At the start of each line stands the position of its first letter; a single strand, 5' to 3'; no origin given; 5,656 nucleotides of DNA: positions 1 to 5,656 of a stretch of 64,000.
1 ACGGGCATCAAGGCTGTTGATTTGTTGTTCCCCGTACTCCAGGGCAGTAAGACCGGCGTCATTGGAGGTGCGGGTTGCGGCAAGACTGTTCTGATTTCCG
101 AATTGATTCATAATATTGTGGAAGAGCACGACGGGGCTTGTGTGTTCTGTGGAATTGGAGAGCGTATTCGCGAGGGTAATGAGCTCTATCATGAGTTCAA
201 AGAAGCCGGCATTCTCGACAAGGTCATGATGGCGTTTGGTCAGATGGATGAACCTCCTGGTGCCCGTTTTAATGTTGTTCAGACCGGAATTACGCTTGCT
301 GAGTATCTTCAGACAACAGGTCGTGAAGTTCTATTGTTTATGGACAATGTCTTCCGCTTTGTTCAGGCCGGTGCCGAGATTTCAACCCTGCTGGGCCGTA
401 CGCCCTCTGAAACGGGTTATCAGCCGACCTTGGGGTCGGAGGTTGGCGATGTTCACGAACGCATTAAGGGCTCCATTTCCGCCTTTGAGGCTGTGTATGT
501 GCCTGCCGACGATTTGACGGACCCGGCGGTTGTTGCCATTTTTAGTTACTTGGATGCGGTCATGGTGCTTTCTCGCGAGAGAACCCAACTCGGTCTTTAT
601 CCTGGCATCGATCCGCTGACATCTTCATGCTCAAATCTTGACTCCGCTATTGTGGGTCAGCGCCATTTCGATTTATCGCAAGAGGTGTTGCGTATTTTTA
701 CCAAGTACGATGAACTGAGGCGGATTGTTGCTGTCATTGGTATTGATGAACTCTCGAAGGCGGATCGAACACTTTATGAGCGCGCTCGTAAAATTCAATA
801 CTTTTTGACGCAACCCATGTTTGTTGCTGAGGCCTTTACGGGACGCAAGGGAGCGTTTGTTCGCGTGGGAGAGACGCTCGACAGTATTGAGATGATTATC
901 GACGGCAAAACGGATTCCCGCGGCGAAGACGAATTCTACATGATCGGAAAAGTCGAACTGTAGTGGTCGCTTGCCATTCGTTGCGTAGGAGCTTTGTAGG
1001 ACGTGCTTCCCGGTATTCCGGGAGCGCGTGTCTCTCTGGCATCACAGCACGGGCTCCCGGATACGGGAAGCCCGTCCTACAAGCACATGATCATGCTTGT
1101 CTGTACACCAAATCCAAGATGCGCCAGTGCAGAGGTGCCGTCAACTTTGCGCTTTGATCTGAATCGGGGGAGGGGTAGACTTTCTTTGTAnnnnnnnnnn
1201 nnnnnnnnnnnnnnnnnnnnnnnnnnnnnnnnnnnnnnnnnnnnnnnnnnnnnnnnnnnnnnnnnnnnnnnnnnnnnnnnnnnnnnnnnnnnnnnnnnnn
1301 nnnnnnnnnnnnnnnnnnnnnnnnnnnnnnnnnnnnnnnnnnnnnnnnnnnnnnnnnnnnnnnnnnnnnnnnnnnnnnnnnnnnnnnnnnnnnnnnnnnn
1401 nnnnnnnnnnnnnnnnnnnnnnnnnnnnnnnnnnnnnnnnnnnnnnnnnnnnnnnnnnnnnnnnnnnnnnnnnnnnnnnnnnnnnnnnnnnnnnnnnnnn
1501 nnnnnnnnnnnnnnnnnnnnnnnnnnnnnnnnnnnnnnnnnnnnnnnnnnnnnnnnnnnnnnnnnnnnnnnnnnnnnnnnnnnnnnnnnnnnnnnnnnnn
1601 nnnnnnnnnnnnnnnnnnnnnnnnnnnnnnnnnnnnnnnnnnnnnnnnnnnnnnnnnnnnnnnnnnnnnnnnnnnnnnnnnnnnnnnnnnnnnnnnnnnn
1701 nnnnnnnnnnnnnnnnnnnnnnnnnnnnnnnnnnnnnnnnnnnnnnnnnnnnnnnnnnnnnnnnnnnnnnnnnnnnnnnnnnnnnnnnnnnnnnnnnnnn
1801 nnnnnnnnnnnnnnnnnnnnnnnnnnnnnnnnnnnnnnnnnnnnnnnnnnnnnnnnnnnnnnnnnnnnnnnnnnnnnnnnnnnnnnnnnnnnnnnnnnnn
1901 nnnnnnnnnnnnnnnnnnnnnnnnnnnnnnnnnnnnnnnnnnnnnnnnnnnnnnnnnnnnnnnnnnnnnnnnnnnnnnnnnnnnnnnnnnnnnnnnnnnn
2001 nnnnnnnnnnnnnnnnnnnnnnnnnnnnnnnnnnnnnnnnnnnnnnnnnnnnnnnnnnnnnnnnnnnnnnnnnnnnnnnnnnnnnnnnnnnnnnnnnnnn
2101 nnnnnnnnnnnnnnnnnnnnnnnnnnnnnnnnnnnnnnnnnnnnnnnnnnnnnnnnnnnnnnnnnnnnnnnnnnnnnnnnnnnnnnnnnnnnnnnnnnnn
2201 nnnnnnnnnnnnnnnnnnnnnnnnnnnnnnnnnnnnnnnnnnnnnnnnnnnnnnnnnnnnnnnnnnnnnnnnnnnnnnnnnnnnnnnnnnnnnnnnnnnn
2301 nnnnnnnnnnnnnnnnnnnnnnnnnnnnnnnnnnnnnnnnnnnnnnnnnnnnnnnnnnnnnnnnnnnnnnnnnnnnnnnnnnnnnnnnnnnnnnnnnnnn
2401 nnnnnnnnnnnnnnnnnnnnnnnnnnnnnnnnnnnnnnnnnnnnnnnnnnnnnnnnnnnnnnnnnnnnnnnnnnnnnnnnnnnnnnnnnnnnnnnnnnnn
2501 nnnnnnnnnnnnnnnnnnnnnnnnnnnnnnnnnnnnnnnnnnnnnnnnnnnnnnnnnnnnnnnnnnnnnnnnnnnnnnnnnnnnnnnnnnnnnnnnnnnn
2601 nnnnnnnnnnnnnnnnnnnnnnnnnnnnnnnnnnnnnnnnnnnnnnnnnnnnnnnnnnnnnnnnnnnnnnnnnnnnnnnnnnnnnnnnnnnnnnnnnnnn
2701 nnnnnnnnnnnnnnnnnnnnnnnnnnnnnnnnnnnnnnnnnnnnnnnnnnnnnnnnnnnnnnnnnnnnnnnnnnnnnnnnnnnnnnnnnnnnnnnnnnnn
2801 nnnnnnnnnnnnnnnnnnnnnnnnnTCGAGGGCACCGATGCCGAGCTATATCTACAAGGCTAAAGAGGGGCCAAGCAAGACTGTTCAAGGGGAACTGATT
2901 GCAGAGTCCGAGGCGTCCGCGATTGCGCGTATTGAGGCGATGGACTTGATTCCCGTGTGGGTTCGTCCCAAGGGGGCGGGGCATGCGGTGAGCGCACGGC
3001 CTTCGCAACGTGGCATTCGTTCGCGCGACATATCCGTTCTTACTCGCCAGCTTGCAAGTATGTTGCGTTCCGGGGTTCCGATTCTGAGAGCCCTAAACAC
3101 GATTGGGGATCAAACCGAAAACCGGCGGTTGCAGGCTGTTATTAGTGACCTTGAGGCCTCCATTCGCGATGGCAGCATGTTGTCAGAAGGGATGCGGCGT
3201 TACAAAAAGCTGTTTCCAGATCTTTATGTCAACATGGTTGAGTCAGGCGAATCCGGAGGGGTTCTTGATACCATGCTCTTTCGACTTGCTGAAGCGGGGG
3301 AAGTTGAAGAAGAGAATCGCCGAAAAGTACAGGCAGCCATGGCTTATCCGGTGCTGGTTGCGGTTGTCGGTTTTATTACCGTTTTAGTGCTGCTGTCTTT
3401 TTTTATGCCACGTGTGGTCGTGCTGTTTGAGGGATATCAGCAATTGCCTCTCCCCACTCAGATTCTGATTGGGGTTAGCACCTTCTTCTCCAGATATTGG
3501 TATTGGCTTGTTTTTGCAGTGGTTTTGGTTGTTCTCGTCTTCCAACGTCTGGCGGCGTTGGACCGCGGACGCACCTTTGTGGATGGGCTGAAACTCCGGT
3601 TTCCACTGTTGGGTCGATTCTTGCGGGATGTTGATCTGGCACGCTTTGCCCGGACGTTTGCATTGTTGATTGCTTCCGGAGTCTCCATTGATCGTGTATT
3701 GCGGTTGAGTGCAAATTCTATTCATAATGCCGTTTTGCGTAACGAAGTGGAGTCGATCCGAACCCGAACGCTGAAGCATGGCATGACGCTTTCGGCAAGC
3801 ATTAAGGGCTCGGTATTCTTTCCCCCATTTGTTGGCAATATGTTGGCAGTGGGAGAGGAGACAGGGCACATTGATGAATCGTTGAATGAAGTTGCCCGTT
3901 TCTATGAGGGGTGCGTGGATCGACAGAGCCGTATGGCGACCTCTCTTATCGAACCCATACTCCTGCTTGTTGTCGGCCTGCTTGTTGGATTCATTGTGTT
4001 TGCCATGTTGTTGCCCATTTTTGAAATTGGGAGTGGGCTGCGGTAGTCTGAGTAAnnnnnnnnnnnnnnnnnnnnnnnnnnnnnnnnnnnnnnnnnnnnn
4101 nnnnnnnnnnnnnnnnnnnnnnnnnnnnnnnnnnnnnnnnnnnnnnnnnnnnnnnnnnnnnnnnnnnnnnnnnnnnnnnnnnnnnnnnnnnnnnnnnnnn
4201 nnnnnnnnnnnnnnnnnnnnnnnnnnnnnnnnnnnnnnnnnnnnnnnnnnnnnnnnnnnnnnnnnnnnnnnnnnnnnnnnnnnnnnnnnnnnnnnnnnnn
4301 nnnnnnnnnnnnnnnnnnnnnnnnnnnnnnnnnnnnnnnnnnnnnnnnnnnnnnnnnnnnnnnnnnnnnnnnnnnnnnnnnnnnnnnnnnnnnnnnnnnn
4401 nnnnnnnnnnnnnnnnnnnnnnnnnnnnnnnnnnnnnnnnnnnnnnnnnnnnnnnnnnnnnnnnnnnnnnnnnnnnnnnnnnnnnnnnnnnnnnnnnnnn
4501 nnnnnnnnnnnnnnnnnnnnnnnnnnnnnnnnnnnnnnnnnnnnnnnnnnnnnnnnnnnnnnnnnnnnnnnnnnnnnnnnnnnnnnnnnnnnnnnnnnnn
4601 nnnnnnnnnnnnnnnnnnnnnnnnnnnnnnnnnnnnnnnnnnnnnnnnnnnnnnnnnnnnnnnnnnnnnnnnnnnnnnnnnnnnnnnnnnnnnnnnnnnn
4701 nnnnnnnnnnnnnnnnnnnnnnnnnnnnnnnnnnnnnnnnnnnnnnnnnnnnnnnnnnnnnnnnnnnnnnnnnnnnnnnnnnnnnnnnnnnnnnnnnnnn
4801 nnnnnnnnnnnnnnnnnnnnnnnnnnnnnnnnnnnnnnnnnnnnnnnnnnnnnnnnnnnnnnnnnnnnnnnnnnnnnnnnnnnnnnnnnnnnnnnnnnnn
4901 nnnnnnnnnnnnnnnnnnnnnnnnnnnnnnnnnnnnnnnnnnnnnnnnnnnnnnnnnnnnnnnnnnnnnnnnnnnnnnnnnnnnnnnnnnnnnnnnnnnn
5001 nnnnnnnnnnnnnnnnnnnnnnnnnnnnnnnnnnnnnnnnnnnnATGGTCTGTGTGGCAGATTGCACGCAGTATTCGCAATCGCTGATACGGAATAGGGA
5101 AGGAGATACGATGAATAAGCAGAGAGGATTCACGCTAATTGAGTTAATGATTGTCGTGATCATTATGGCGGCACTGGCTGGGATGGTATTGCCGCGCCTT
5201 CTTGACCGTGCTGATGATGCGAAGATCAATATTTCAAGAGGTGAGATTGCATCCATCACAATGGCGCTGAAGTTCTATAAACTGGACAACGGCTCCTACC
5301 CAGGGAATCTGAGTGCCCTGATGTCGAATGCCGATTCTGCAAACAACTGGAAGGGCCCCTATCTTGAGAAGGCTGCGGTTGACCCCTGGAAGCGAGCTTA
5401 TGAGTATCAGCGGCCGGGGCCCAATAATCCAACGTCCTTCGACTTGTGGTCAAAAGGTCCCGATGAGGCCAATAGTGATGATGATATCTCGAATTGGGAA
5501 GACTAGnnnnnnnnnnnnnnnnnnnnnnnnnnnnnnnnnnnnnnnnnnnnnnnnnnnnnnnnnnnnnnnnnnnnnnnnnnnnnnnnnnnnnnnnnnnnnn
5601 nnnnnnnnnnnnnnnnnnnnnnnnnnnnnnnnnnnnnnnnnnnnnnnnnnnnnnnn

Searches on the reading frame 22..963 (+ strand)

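Call 4: search_protein_families(library=pfam, proteins=[window:22-963:+], max_evalue=0.01)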
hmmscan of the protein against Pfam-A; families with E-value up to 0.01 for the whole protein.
window:22-963:+ (313 aa): 6 families
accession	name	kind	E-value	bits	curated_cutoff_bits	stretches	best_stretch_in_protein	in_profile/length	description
PF00006.31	ATP-synt_ab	-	2.8e-59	200.7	29.5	1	2-202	8-212/213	ATP synthase alpha/beta family, nucleotide-binding domain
PF22919.1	ATP-synt_VA_C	-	3.9e-12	46.5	24.7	1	208-279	5-78/101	C-terminal domain of V and A type ATP synthase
PF01637.24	ATPase_2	-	4e-05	24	33.2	1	13-115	25-124/225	ATPase domain predominantly from Archaea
PF06745.19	ATPase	-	0.0034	17.2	26.6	1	7-64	18-72/231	KaiC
PF24883.2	NPHP3_N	-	0.0037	17.9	24.8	0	15-43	29-58/164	Nephrocystin 3, N-terminal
PF13245.12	AAA_19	-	0.008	16.8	25.1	0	9-36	12-39/134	AAA domain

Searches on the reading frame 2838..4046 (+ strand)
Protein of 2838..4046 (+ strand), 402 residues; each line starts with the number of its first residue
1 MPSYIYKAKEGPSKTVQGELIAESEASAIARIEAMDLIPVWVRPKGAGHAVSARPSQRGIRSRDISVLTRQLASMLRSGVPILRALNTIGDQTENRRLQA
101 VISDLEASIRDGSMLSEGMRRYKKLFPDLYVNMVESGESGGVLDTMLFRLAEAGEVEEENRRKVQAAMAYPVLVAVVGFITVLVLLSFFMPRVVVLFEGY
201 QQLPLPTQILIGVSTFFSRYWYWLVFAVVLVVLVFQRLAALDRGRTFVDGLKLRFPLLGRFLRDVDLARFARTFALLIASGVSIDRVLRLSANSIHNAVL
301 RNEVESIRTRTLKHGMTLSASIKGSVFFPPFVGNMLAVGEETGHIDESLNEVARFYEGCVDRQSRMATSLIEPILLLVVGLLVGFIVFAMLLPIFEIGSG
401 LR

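Call 4: search_protein_families(library=pfam, proteins=[window:2838-4046:+], max_evalue=0.01)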
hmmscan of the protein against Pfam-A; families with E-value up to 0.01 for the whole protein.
window:2838-4046:+ (402 aa): 1 family
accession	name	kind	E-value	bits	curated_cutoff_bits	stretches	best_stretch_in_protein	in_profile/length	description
PF00482.28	T2SSF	-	2.7e-61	205.5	25.2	2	69-191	2-125/125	Type II secretion system (T2SS), protein F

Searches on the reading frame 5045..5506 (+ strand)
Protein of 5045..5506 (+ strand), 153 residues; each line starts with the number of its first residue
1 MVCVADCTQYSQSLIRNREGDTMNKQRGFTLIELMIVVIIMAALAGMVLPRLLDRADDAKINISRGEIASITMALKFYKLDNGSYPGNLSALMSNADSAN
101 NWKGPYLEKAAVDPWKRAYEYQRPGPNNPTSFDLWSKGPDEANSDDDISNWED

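Call 4: search_protein_families(library=pfam, proteins=[window:5045-5506:+], max_evalue=0.01)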
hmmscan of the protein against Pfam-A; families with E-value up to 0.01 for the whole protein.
window:5045-5506:+ (153 aa): 2 families
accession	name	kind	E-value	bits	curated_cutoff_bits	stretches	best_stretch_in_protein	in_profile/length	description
PF08334.16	T2SSG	-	1e-23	83.9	21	1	51-150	1-107/108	Type II secretion system (T2SS), protein G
PF07963.17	N_methyl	-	9.5e-10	38.1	21.2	1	23-49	1-27/27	Prokaryotic N-terminal methylation motif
